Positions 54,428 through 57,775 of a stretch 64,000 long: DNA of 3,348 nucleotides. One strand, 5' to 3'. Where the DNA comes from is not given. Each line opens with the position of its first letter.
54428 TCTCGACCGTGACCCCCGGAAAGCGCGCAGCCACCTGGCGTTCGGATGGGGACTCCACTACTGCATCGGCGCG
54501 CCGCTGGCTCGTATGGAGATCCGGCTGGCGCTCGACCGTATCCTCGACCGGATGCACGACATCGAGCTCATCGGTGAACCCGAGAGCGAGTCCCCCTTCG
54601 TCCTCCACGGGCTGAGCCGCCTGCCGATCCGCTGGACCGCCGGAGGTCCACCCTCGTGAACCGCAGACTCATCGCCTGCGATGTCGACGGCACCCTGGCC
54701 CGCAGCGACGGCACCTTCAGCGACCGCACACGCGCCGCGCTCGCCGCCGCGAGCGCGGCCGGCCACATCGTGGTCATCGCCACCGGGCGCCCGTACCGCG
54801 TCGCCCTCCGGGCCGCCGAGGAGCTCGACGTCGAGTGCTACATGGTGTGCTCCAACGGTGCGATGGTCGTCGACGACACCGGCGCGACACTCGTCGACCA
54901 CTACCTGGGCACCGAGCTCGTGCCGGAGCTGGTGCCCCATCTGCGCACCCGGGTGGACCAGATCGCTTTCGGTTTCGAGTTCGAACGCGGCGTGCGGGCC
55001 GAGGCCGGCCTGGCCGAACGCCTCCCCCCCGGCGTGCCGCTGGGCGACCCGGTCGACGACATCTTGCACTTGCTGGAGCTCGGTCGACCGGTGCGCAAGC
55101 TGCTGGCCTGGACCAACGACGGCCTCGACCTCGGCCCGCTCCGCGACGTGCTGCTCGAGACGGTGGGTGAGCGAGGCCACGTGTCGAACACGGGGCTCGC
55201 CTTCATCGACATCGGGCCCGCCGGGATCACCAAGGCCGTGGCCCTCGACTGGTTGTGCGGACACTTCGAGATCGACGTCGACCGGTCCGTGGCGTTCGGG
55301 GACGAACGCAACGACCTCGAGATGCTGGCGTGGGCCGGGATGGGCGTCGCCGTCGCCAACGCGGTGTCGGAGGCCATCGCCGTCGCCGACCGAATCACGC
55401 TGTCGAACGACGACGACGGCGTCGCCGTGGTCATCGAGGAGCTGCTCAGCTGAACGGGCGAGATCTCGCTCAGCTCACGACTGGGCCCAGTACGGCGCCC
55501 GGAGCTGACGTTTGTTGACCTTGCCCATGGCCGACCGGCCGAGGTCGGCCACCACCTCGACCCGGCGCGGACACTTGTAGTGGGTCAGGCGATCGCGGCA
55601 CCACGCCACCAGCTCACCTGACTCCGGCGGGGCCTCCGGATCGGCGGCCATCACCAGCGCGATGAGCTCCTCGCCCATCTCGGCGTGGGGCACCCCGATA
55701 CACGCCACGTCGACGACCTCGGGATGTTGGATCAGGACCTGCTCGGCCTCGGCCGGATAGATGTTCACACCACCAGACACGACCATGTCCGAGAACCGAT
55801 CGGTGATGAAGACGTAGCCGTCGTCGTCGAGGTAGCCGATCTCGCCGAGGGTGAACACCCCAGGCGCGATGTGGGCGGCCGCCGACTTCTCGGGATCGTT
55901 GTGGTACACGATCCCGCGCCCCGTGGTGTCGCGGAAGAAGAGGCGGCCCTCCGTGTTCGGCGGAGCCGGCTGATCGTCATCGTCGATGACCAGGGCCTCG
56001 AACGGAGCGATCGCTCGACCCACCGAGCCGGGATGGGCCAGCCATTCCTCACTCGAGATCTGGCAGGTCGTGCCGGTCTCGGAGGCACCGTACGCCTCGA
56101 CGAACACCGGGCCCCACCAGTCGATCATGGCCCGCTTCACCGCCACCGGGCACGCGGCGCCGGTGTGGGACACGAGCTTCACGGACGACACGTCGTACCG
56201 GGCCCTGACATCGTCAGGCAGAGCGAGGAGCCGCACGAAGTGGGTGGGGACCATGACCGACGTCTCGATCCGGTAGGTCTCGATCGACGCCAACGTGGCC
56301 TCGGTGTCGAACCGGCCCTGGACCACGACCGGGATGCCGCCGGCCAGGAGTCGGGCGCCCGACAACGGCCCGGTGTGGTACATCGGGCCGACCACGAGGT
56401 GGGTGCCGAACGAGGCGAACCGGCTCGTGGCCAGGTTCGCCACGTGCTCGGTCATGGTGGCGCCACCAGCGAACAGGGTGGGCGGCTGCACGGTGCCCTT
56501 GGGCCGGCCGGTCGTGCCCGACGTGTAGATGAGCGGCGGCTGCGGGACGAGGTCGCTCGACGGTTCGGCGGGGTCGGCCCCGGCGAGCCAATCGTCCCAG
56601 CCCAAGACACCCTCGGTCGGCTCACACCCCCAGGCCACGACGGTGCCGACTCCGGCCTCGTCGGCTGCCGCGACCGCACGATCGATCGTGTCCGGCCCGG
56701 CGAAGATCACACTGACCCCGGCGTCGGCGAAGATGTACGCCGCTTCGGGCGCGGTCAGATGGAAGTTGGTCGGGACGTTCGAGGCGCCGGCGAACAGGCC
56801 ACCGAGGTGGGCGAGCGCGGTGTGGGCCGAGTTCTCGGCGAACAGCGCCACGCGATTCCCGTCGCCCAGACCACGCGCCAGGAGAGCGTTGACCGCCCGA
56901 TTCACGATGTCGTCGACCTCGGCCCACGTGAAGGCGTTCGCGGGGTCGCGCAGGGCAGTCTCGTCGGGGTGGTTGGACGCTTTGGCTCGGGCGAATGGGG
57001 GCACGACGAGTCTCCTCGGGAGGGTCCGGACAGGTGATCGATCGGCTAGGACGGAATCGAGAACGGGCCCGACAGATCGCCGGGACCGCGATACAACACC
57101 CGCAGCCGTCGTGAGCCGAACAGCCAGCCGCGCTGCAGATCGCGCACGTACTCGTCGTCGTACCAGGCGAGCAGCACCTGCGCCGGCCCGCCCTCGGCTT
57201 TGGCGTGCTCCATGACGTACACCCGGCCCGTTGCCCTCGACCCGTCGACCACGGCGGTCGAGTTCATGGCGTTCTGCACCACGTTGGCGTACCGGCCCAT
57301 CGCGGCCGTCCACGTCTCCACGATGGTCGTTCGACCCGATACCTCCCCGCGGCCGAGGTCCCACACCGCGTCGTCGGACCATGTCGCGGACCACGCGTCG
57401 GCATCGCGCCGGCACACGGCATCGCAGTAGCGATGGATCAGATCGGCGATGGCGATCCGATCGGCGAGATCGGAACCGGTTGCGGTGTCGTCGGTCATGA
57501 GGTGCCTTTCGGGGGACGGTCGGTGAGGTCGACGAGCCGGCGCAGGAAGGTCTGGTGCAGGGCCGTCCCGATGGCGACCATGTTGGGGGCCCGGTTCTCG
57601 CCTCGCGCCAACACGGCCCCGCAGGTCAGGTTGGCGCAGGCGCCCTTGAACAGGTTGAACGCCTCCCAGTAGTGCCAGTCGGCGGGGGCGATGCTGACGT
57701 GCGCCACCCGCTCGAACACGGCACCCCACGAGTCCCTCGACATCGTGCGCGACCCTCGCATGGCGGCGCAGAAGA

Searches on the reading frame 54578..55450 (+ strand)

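Call 28: search_protein_families(library=pfam, max_evalue=0.001, proteins=[window:54578-55450:+])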
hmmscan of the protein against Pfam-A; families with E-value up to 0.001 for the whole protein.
seq(291 aa): 4 families
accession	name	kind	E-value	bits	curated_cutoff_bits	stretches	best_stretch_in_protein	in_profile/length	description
PF08282.18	Hydrolase_3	-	2.1e-52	178.8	20.9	1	32-286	1-255/255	haloacid dehalogenase-like hydrolase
PF05116.19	S6PP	-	1.2e-14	54.9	20.3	1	208-269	155-216/247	Sucrose-6F-phosphate phosphohydrolase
PF12710.13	HAD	-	2e-06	28.8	27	0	190-250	125-188/189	haloacid dehalogenase-like hydrolase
PF00702.32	Hydrolase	-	0.00011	23.1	26.4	0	49-92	101-144/191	haloacid dehalogenase-like hydrolase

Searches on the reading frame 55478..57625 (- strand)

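Call 28: search_protein_families(library=pfam, max_evalue=0.001, proteins=[window:55478-57625:-])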
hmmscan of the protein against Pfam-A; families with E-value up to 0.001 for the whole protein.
seq(716 aa): 2 families
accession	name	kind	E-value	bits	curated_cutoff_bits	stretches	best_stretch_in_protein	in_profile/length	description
PF00501.34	AMP-binding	-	8.8e-54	183.2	29.9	1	214-565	3-375/384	AMP-binding enzyme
PF13193.12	AMP-binding_C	-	6.4e-16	59.5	24.5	1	626-702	1-76/76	AMP-binding enzyme C-terminal domain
